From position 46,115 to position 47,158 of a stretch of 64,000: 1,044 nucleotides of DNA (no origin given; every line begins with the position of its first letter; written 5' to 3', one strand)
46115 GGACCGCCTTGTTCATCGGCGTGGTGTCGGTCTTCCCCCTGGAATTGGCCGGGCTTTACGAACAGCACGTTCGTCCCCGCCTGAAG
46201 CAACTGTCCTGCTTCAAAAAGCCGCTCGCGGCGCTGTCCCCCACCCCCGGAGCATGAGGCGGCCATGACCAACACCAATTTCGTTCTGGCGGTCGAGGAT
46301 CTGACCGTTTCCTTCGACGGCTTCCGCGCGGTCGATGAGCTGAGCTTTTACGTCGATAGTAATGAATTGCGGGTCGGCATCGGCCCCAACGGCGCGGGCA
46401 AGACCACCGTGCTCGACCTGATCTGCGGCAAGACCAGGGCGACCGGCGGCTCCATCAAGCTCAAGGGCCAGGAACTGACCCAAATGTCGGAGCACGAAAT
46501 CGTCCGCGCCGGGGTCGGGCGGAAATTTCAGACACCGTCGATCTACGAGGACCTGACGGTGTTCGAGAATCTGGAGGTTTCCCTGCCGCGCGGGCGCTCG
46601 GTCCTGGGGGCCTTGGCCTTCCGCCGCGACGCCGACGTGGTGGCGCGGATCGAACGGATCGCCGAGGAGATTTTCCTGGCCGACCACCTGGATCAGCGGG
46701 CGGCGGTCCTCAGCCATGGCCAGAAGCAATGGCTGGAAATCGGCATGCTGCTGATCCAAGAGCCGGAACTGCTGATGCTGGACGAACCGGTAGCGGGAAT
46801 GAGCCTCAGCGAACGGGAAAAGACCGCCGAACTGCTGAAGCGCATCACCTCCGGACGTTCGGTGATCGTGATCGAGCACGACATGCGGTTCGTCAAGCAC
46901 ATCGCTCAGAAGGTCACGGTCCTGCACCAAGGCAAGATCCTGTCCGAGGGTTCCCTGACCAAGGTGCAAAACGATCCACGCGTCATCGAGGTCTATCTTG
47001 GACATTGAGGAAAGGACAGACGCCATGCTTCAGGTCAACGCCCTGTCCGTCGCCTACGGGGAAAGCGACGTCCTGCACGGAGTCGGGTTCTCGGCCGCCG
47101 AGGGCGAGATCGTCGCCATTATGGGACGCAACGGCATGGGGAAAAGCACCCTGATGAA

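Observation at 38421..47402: A complete formamidase, Urt-type amide/urea transporter and two-component regulon survives only as wreckage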

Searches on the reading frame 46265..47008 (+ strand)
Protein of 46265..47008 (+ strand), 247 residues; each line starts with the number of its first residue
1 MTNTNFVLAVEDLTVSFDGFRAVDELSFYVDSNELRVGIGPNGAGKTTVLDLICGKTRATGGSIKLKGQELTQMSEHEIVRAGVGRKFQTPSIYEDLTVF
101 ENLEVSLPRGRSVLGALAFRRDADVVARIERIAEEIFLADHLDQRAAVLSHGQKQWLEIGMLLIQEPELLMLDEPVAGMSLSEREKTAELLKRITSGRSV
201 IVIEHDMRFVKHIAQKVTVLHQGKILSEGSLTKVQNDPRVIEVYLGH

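Call 3: search_protein_families(library=ncbifam, proteins=[window:46265-47008:+], max_evalue=0.001)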
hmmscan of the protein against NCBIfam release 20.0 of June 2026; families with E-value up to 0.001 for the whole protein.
window:46265-47008:+ (247 aa): 187 families (the best 25 are shown)
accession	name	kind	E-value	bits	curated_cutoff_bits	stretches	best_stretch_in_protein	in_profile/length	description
TIGR03411.1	urea_trans_UrtD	equivalog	2.4e-112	374.5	304.1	1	7-247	2-242/242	urea ABC transporter ATP-binding protein UrtD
NF008449.1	PRK11300.1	equivalog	3.4e-53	180.5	362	1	6-246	4-253/255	high-affinity branched-chain amino acid ABC transporter ATP-binding protein LivG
TIGR04406.1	LPS_export_lptB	equivalog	2.2e-39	135.1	240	1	8-247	2-235/239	LPS export ABC transporter ATP-binding protein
TIGR03410.1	urea_trans_UrtE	equivalog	1e-36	126.6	285.8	1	8-237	1-222/230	urea ABC transporter ATP-binding subunit UrtE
TIGR01188.1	drrA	subfamily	1.6e-36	126.2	312.45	1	17-234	3-211/302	daunorubicin resistance ABC transporter, ATP-binding protein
TIGR03864.1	PQQ_ABC_ATP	hypoth_equivalog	1.6e-33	116.1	302.25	1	8-238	2-223/236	ABC transporter, ATP-binding subunit, PQQ-dependent alcohol dehydrogenase system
NF008442.0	PRK11288.1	equivalog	2.5e-31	108.5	689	1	4-238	4-235/504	L-arabinose ABC transporter ATP-binding protein AraG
TIGR03740.1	galliderm_ABC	subfamily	4.3e-31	108.3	309.75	1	8-236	1-213/223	lantibiotic protection ABC transporter ATP-binding subunit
NF007253.0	PRK09700.1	equivalog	4.4e-31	108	772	1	8-238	6-236/510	D-allose ABC transporter ATP-binding protein AlsA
NF047930.1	ABC_ATP_B6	equivalog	4.8e-31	107.9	670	1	7-228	2-217/510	putative B6 ABC transporter ATP-binding protein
NF033858.1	ABC2_perm_RbbA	equivalog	8.8e-31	106.6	1050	1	4-235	263-485/909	ribosome-associated ATPase/putative transporter RbbA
TIGR02315.1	ABC_phnC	equivalog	2.2e-30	105.9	266.1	1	8-237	2-236/243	phosphonate ABC transporter ATP-binding protein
NF010068.0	PRK13548.1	equivalog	4.1e-30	104.8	261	1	6-244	4-240/261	heme ABC transporter ATP-binding protein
TIGR00968.1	3a0106s01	subfamily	5.7e-30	104.6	342.75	1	9-239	2-223/237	sulfate ABC transporter ATP-binding protein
TIGR02673.1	FtsE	equivalog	6.6e-30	104.4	264.85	1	10-224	4-214/214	cell division ATP-binding protein FtsE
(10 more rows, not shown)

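Call 5: find_related_loci(query=window:46265-47008:+, collection=genome_contigs, flank=10000)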
Query window:46265-47008:+ (247 aa) in genome_contigs; peptide patterns used: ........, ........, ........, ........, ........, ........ (x = any residue, [..] = any of these).
600 stretches matched a pattern (row limit reached: there are more); 597 encode a relative of the query (tblastn E <= 1e-3); the best 80 are kept; 80 distinct loci.
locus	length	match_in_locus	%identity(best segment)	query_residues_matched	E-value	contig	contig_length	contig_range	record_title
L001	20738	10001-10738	77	2-247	7e-131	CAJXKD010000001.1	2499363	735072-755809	MAG TPA_asm: uncultured Rhodospirillales bacterium isolate SRR6201692_bin.10_MetaBAT_v2.12.1_MAG genome assembly, contig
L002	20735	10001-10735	79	3-247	3e-130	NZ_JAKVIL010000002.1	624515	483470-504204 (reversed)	Ancylobacter gelatini strain A5.8 NODE_2_length_624515_cov_189.075897, whole genome shotgun sequence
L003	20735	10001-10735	79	3-247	2e-128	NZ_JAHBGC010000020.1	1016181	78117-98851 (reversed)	Ancylobacter dichloromethanicus strain VKM B-2484 GCM70017643_20, whole genome shotgun sequence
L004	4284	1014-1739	77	6-247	2e-128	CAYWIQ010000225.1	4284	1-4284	MAG TPA_asm: uncultured Chromatiaceae bacterium isolate binchicken_co224_249 genome assembly, contig: NODE_26311_length_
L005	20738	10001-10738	75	2-247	7e-126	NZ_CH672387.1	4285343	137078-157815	Aurantimonas manganoxydans SI85-9A1 scf_1099451004081, whole genome shotgun sequence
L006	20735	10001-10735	76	3-247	5e-125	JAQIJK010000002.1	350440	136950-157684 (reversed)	MAG: Methylobacterium frigidaeris isolate bin19 tig00000258, whole genome shotgun sequence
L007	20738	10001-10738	75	2-247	3e-125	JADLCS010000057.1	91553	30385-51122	MAG: Gammaproteobacteria bacterium isolate SJ243 c_000000777156, whole genome shotgun sequence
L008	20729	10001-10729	76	5-247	4e-125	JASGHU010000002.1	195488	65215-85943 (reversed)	MAG: Spongiibacteraceae bacterium isolate 5N210 JMF-2111-06-0005.ont.bin.210_1, whole genome shotgun sequence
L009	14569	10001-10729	76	5-247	6e-125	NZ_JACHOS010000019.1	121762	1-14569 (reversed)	Methylorubrum rhodesianum strain DSM 5687 Ga0373205_19, whole genome shotgun sequence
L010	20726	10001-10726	76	6-247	2e-124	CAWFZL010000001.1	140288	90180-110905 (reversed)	MAG: uncultured Alphaproteobacteria bacterium isolate MFD04428.bin.1.112 genome assembly, contig: contig_10801, whole ge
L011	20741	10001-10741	74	1-247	1e-124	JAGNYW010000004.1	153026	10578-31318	MAG: Methyloversatilis sp. isolate Go_SlAct_bin_233 Go_SlAct_198_length_153026_cov_31.270146, whole genome shotgun seque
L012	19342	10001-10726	74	6-247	3e-123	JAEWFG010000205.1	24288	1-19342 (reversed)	MAG: Proteobacteria bacterium isolate OH_PBlB_174 k127_959891, whole genome shotgun sequence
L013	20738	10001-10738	72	2-247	4e-124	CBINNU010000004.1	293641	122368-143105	MAG TPA_asm: uncultured Cellvibrio sp. isolate SRR16817062_concoct_63 genome assembly, contig: ERZ27393189.11, whole gen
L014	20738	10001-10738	74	2-247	9e-124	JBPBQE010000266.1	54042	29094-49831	MAG: Janthinobacterium lividum isolate 3300051444_98 3300051444_98_Ga0502433_00000781, whole genome shotgun sequence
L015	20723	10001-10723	76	7-247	2e-123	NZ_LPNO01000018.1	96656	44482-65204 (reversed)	Pseudomonas sp. ATCC PTA-122608 scaffold_24, whole genome shotgun sequence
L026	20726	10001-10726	74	6-247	1e-122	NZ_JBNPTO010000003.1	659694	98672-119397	Bradyrhizobium sp. HKCCYLS20291 NODE_3, whole genome shotgun sequence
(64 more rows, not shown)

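Call 8: find_encoding_contigs(protein=window:46265-47008:+, flank=10000, max_places=10)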
Protein window:46265-47008:+ (247 aa): no gene with exactly this product is on record in the collection.

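Call 21: search_protein_families(library=ncbifam, proteins=[L002:11442-12758:+, L001:11363-12721:+, L026:11435-12697:+, L002:13045-14061:+, L002:747-1436:-, L001:674-1588:+, L026:538-1809:-, L002:2579-6019:-, L002:1657-2640:-], max_evalue=0.00001)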
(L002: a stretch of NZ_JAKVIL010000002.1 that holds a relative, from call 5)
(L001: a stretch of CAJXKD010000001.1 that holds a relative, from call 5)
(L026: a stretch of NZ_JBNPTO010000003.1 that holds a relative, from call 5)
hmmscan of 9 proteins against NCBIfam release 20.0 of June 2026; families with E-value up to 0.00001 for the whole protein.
L002:11442-12758:+ (439 aa): 1 family
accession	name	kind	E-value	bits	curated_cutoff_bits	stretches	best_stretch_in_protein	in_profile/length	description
NF045496.1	FormamaseFmdA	equivalog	3.1e-219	727.7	500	1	31-436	2-406/407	formamidase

L001:11363-12721:+ (453 aa): 1 family
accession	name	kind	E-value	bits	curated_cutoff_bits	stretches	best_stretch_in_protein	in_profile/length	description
NF045496.1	FormamaseFmdA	equivalog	6.5e-230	762.8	500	1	47-450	2-406/407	formamidase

L026:11435-12697:+ (421 aa): 1 family
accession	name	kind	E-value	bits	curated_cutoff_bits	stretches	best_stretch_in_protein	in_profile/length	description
NF045496.1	FormamaseFmdA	equivalog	2.3e-228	757.7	500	1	15-417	2-405/407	formamidase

L002:13045-14061:+ (339 aa): 0 families

L002:747-1436:- (230 aa): 0 families

L001:674-1588:+ (305 aa): 9 families
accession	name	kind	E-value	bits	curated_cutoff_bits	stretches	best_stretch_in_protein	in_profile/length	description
NF011202.0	PRK14608.1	equivalog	1e-100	336.8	204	1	10-291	9-291/294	4-(cytidine 5'-diphospho)-2-C-methyl-D-erythritol kinase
TIGR00154.1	ispE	equivalog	5.2e-57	193.7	138.7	1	13-273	5-266/294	4-(cytidine 5'-diphospho)-2-C-methyl-D-erythritol kinase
NF002870.0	PRK03188.1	equivalog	8.4e-52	175.8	286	1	10-282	10-287/310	4-(cytidine 5'-diphospho)-2-C-methyl-D-erythritol kinase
NF011205.0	PRK14611.1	equivalog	5.4e-28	98.2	364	1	13-271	4-258/275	4-(cytidine 5'-diphospho)-2-C-methyl-D-erythritol kinase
NF003216.0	PRK04181.1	equivalog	2.8e-24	86.3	191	1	15-264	5-253/257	4-(cytidine 5'-diphospho)-2-C-methyl-D-erythritol kinase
NF011207.0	PRK14613.1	equivalog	2.7e-19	69.5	359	1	96-284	95-289/297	4-(cytidine 5'-diphospho)-2-C-methyl-D-erythritol kinase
NF002288.1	PRK01212.1-4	equivalog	6.3e-11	41.8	194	1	40-140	20-122/303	homoserine kinase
TIGR00191.1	thrB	equivalog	2.1e-09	36.7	168.25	0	54-142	38-128/304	homoserine kinase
NF004568.0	PRK05905.1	equivalog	2.5e-07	30.6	321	1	80-166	75-160/261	4-(cytidine 5'-diphospho)-2-C-methyl-D-erythritol kinase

L026:538-1809:- (424 aa): 0 families

L002:2579-6019:- (1147 aa): 127 families (the best 25 are shown)
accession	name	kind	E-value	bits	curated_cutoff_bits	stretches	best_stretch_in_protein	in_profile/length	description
TIGR02956.1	TMAO_torS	equivalog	1.3e-81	275.1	676.5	1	682-1009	450-769/967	TMAO reductase system sensor histidine kinase/response regulator TorS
NF011874.0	PRK15347.1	equivalog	2.2e-74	251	852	2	672-925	375-622/921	two component system sensor kinase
NF008302.0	PRK11091.1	equivalog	3.2e-68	230.6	838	1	683-1059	270-644/779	aerobic respiration two-component sensor histidine kinase ArcB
NF041947.1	LuxQ_Vibrio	equivalog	4.7e-66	223.3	1200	1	672-1010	452-791/843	quorum-sensing autoinducer 2 sensor kinase/phosphatase LuxQ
NF041832.1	near_NosP_CTERM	subfamily_domain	5.6e-64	216.5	400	1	690-1053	1-365/370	NahK/ErcS family hybrid sensor histidine kinase/response regulator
NF008318.0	PRK11107.1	equivalog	1e-62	212.4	890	1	679-922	276-523/920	two-component sensor histidine kinase BarA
NF038297.2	hybrid_HK_HrmK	equivalog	4.6e-61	207.2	725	1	665-1024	204-574/607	hybrid histidine kinase/response regulator HrmK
NF008099.0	PRK10841.1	equivalog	4.8e-59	200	920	2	671-924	445-697/949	two-component system sensor histidine kinase RcsC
NF045901.1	HisKinLetSLeg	equivalog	7.9e-56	189.6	1650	2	667-922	264-523/906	two-component system sensor histidine kinase LetS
NF046044.1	PnpS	equivalog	3.1e-54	184.5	400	1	682-915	154-389/390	two-component system histidine kinase PnpS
NF008543.0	PRK11466.1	equivalog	4.7e-53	180.3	982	1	683-1022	431-762/914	TMAO reductase system sensor histidine kinase/response regulator TorS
NF041831.1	NO_HK_NahK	exception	1.1e-51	175.9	1500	1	666-1045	464-841/854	hybrid sensor histidine kinase/response regulator NahK/ErcS'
NF047465.1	hybrid_HK_LvrA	exception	3.2e-47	161.1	1200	1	655-917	162-422/819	hybrid histidine kinase/response regulator LvrA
TIGR02966.1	phoR_proteo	equivalog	1.8e-46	158.7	334.2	1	655-915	72-333/333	phosphate regulon sensor histidine kinase PhoR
NF041880.1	EPS_EpsF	equivalog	3.2e-44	151.2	900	2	683-915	261-491/492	response regulator EpsF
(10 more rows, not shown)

L002:1657-2640:- (328 aa): 106 families (the best 25 are shown)
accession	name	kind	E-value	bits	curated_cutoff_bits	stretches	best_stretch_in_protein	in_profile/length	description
NF007135.0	PRK09581.1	equivalog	1.1e-35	123.3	474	1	29-141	5-117/457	PleD family two-component system response regulator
NF040689.1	MtrAB_MtrA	equivalog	1.1e-29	103.4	300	1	29-153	1-122/219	MtrAB system response regulator MtrA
TIGR02154.1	PhoB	equivalog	6.3e-29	100.9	296.2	1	28-152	4-128/226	phosphate regulon transcriptional regulator PhoB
NF045944.1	ResRegRpaBCyano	equivalog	2e-28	99.3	330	1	30-156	1-124/229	response regulator transcription factor RpaB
NF008296.0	PRK11083.1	equivalog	7e-27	94.3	273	1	27-175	4-147/228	two-component system response regulator CreB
NF040534.1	resp_reg_YycF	equivalog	4.5e-25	88.2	340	1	29-151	3-122/231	response regulator YycF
NF006900.1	PRK09390.1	equivalog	5.2e-24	84.9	255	1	27-156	5-132/203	response regulator FixJ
NF052445.1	RespRegMctR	equivalog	2.1e-23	82.8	300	2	29-142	4-117/205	two-component system response regulator MctR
NF007982.1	PRK10710.1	equivalog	2.5e-23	82.8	380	1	20-153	1-131/235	envelope stress response regulator BaeR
NF053854.1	RespRegPhoBBctds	equivalog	2.7e-23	82.5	270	1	29-152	1-123/225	two-component system response regulator PhoB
NF041733.1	resp_reg_CseB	equivalog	3.8e-23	82.1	350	1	29-155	3-126/228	two-component system response regulator CseB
TIGR01387.1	cztR_silR_copR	subfamily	6.1e-23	81.6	279.2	1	29-155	1-125/218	heavy metal response regulator transcription factor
NF007708.0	PRK10403.1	equivalog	1.5e-21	76.9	343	2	29-154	9-133/215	nitrate/nitrite response regulator protein NarP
NF007935.0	PRK10651.1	equivalog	1.6e-21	76.5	250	1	26-142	6-122/216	two-component system response regulator NarL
NF007005.1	PRK09468.1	equivalog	1.7e-21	76.8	331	1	26-147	3-122/237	osmolarity response regulator transcription factor OmpR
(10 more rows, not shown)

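Call 37: search_protein_families(library=pfam, proteins=[L002:2579-6019:-, L002:1657-2640:-, L002:6078-7703:+, L002:7707-8777:+, L002:8737-9957:+, L002:12842-13471:-, L002:13045-14061:+], max_evalue=0.01)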
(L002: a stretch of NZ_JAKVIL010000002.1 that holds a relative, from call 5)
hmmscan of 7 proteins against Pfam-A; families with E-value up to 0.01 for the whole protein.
L002:2579-6019:- (1147 aa): 3 families
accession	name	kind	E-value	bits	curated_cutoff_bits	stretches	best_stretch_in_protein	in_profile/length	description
PF02518.31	HATPase_c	-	2e-28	99.5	26.4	1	808-917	1-109/111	Histidine kinase-, DNA gyrase B-, and HSP90-like ATPase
PF00072.30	Response_reg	-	8.3e-19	68.2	30.2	1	944-1054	1-110/111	Response regulator receiver domain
PF00512.31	HisKA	-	1.1e-17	64.3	26.9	1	696-761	2-66/66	His Kinase A (phospho-acceptor) domain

L002:1657-2640:- (328 aa): 7 families
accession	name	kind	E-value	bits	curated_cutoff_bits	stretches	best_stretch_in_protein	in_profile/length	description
PF00072.30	Response_reg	-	7.3e-30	103.8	30.2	1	29-141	1-111/111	Response regulator receiver domain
PF00196.25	GerE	-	3.5e-18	65.4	23.5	1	266-321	2-57/57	Bacterial regulatory proteins, luxR family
PF13384.12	HTH_23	-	0.00022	21.4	24.6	1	270-302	6-38/50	Homeodomain-like domain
PF08281.18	Sigma70_r4_2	-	0.00022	21.2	25.7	1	259-306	3-51/54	Sigma-70, region 4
PF13518.12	HTH_28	-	0.00073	20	25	1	272-306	3-36/52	Helix-turn-helix domain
PF13936.12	HTH_38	-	0.00087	19.4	27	1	277-303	16-42/44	Helix-turn-helix domain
PF13412.12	HTH_24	-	0.0067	16.4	21.9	0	284-303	20-39/48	Winged helix-turn-helix DNA-binding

L002:6078-7703:+ (542 aa): 3 families
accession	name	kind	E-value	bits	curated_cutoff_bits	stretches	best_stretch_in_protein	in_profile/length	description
PF13433.12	Peripla_BP_5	-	2.4e-128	428.7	27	1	180-539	2-359/363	Periplasmic binding protein domain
PF13458.12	Peripla_BP_6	-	9.7e-84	282.4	31.7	1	178-520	1-342/343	Periplasmic binding protein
PF01094.35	ANF_receptor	-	7.1e-07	29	25.4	1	201-378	5-187/353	Receptor family ligand binding region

L002:7707-8777:+ (357 aa): 1 family
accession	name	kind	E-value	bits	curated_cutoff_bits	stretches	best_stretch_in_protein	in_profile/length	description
PF02653.21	BPD_transp_2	-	1.5e-39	136.3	26.8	1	69-344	4-268/269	Branched-chain amino acid transport system / permease component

L002:8737-9957:+ (407 aa): 1 family
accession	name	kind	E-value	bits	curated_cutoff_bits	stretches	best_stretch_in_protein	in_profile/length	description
PF02653.21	BPD_transp_2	-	4.8e-35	121.4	26.8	1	57-356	4-269/269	Branched-chain amino acid transport system / permease component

L002:12842-13471:- (210 aa): 0 families

L002:13045-14061:+ (339 aa): 0 families

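Call 40: search_solved_structures(query=L002:4160-6019:-, max_evalue=1)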
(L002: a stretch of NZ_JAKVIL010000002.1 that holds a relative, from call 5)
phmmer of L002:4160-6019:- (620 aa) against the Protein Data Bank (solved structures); distinct sequences matched with E-value up to 1: 0.

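Call 61: find_homologous_proteins(query=window:46265-47008:+, max_evalue=1e-80)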
Query window:46265-47008:+ (247 aa): 7921 proteins with E <= 1e-80 among 8000 candidates; the best 120 are listed.
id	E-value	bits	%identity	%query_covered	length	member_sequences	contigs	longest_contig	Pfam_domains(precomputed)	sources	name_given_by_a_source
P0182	2.0e-154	530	100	100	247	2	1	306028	PF12399.15,PF00005.34,PF02463.26,PF13304.13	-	-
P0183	1.7e-139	481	91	100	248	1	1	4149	PF12399.15,PF00005.34,PF02463.26,PF13304.13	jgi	-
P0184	3.8e-138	477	90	100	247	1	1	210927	PF12399.15,PF00005.34,PF02463.26,PF13304.13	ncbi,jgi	-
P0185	2.8e-136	471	-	-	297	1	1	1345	PF12399.15,PF00005.34,PF13476.13,PF02463.26,PF13304.13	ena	-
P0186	9.1e-134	462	88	100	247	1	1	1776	PF12399.15,PF00005.34,PF13476.13,PF02463.26,PF13304.13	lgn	-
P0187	6.0e-130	450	86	100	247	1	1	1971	PF12399.15,PF00005.34,PF13476.13,PF02463.26,PF13304.13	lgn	-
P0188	6.8e-126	437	82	100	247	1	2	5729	PF12399.15,PF00005.34,PF13476.13,PF02463.26,PF13304.13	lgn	-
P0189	2.3e-125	435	82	100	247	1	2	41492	PF12399.15,PF00005.34,PF13476.13,PF02463.26,PF13304.13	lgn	-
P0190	8.3e-124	430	78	100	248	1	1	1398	PF12399.15,PF00005.34,PF13476.13,PF02463.26,PF13304.13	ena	-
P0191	2.9e-123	428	79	100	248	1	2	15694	PF12399.15,PF00005.34,PF13476.13,PF02463.26,PF13304.13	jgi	jgi:urea transport system ATP-binding protein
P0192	1.4e-122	426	78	100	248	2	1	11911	PF12399.15,PF00005.34,PF13476.13,PF02463.26,PF13304.13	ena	-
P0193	2.9e-122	425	80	100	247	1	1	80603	PF12399.15,PF00005.34,PF13476.13,PF02463.26,PF13304.13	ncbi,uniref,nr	ncbi:urea ABC transporter ATP-binding protein UrtD [Telmatospirillum sp. J64-1]|uniref:urea ABC tran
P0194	3.2e-122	425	79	100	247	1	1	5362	PF12399.15,PF00005.34,PF13476.13,PF02463.26,PF13304.13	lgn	-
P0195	4.4e-122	424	80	99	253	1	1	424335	PF12399.15,PF00005.34,PF13476.13,PF02463.26,PF13304.13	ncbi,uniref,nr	ncbi:urea ABC transporter ATP-binding protein UrtD [Bosea sp. 117]|uniref:urea ABC transporter ATP-b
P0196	4.8e-122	424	80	99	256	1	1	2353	PF12399.15,PF00005.34,PF13476.13,PF02463.26,PF13304.13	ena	-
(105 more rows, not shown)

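Call 62: find_encoding_contigs(protein=P0184, flank=10000, max_places=4)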
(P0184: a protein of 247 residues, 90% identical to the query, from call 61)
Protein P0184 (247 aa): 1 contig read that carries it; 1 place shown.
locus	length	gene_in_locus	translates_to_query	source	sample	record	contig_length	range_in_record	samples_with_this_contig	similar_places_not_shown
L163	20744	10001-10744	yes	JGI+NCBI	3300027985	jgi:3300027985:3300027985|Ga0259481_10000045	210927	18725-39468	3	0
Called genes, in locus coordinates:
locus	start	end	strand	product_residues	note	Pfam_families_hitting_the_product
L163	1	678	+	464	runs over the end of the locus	PF00370:FGGY_N, PF02782:FGGY_C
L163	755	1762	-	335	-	PF00795:CN_hydrolase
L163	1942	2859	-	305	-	PF00072:Response_reg, PF08281:Sigma70_r4_2 (faint), PF00196:GerE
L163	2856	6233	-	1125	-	PF00512:HisKA, PF02518:HATPase_c, PF00072:Response_reg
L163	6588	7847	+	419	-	PF13433:Peripla_BP_5, PF13458:Peripla_BP_6, PF01094:ANF_receptor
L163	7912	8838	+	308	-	PF02653:BPD_transp_2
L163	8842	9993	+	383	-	PF02653:BPD_transp_2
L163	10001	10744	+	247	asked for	PF02463:SMC_N (weak), PF00005:ABC_tran, PF13304:AAA_21 (faint), PF12399:BCA_ABC_TP_C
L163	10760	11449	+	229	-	PF00005:ABC_tran, PF13304:AAA_21 (faint)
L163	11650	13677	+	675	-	PF07728:AAA_5, PF01078:Mg_chelatase, PF17863:AAA_lid_2, PF26791:AAPxQ, PF00092:VWA (weak), PF13519:VWA_2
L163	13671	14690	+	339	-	PF00493:MCM (faint), PF07728:AAA_5 (weak), PF01078:Mg_chelatase, PF17863:AAA_lid_2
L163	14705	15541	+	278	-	PF00005:ABC_tran, PF13304:AAA_21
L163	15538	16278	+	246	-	PF01061:ABC2_membrane, PF12698:ABC2_membrane_3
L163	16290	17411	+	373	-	PF00364:Biotin_lipoyl (faint), PF25917:BSH_RND, PF25973:BSH_CzcB (weak), PF25876:HH_MFP_RND (weak), PF25944:Beta-barrel_RND (weak), PF25954:Beta-barrel_RND_2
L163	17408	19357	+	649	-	PF00005:ABC_tran, PF02463:SMC_N (faint), PF12704:MacB_PCD, PF02687:FtsX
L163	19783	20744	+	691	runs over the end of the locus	PF01642:MM_CoA_mutase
